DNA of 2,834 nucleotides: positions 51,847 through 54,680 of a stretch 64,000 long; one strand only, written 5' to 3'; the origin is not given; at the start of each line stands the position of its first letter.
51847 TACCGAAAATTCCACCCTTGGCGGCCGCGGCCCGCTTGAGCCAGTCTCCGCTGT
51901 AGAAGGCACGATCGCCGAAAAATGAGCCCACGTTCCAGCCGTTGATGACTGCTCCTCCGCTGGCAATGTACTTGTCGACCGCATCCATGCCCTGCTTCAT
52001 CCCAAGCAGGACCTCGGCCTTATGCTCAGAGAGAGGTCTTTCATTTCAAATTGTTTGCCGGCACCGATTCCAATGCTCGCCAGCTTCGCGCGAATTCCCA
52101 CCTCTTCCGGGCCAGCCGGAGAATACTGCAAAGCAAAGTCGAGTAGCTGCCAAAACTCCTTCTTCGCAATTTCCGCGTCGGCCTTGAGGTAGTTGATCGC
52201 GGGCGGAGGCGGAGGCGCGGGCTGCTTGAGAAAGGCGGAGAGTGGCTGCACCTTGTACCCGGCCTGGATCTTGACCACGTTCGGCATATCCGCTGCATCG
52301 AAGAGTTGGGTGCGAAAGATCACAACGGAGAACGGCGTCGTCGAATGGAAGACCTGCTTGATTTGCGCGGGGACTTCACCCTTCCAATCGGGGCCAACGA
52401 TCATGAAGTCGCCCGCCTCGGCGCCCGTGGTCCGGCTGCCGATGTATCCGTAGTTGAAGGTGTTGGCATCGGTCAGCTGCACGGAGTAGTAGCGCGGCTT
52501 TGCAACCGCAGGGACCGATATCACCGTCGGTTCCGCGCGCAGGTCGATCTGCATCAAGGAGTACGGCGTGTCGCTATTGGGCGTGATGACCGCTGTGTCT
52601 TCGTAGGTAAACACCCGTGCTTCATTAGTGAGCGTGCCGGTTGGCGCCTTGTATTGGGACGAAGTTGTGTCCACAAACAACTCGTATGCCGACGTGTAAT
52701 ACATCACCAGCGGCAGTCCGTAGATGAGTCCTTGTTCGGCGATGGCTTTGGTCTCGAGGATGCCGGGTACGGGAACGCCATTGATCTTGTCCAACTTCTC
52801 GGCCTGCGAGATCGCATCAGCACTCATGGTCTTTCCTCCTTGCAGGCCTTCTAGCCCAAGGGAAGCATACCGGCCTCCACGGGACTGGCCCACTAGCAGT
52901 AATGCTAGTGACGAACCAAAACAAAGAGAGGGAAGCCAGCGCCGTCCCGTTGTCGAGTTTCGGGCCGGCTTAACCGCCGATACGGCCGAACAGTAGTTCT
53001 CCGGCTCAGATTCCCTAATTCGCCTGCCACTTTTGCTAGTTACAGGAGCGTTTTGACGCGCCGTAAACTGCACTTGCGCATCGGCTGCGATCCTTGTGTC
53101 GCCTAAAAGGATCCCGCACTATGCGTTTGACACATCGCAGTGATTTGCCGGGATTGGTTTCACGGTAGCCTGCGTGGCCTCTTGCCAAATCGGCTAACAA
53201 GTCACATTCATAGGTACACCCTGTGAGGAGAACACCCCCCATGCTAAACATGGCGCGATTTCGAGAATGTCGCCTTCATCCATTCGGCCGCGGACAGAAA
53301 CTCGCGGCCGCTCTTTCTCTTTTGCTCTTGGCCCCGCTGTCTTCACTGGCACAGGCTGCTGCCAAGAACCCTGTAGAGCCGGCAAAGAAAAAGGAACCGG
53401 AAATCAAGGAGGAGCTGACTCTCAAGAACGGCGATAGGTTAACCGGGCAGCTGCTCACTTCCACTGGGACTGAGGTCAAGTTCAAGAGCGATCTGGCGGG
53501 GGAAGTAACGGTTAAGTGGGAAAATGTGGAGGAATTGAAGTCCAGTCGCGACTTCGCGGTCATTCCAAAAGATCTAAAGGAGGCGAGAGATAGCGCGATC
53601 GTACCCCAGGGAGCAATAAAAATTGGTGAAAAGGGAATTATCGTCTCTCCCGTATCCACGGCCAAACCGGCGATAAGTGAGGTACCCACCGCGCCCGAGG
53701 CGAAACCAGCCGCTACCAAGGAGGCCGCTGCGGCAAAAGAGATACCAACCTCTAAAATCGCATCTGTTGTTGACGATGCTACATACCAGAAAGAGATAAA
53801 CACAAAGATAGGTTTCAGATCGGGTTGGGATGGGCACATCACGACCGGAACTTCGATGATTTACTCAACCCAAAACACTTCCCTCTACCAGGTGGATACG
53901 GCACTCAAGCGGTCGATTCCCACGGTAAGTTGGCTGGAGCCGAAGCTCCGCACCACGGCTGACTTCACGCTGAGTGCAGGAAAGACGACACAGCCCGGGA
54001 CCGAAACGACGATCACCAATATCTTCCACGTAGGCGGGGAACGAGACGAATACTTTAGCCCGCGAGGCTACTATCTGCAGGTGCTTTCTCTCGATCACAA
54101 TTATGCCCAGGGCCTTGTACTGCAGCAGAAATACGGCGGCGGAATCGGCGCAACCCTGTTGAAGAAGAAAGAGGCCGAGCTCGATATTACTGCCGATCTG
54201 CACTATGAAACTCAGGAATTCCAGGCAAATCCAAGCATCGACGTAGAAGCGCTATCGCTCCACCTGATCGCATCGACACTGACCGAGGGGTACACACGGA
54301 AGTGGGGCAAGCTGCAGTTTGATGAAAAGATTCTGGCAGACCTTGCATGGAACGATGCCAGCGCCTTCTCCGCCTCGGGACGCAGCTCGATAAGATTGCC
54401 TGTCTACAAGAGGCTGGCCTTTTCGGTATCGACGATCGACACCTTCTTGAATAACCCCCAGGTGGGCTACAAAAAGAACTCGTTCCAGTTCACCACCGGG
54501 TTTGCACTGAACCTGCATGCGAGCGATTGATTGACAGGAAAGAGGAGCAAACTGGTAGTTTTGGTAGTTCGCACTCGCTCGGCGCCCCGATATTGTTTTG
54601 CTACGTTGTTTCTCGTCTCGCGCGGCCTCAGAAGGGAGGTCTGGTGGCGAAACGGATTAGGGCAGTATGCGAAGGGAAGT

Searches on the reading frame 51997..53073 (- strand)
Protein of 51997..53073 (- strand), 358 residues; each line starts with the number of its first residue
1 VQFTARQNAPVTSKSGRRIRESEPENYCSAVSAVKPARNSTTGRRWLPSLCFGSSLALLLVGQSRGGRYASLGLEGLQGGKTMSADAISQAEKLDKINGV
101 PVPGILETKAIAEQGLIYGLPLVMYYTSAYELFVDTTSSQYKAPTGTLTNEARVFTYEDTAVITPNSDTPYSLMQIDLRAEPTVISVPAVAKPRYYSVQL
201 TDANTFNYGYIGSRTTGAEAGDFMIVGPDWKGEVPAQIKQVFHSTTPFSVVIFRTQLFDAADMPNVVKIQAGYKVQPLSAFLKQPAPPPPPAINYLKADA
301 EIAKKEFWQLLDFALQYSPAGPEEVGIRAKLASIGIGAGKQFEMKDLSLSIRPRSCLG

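Call 30: search_protein_families(library=pfam, proteins=[window:51997-53073:-], max_evalue=0.001)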
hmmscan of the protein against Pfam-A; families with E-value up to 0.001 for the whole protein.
window:51997-53073:- (358 aa): 1 family
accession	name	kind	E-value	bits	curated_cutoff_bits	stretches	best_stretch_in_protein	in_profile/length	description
PF06863.17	DUF1254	-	5.9e-42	143.5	22.2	1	147-277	3-133/133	Protein of unknown function (DUF1254)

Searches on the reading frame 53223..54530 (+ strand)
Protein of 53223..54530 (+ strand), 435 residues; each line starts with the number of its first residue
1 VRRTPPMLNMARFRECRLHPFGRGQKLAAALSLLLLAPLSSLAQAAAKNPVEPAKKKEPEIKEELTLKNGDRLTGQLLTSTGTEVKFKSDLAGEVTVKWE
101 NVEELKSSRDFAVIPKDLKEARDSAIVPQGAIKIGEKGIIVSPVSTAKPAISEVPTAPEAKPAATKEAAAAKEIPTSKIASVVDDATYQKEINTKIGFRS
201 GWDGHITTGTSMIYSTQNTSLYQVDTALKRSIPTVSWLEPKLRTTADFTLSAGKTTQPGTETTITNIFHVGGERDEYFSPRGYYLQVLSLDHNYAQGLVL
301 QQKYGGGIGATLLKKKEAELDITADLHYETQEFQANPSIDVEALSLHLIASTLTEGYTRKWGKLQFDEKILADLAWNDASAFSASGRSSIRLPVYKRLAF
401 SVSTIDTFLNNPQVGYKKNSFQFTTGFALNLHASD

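Call 30: search_protein_families(library=pfam, proteins=[window:53223-54530:+], max_evalue=0.001)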
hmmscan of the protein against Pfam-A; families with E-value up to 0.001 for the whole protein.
window:53223-54530:+ (435 aa): 1 family
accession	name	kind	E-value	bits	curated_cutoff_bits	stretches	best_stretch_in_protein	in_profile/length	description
PF04338.18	DUF481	-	8e-15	55.9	21.1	1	244-428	32-207/210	Protein of unknown function, DUF481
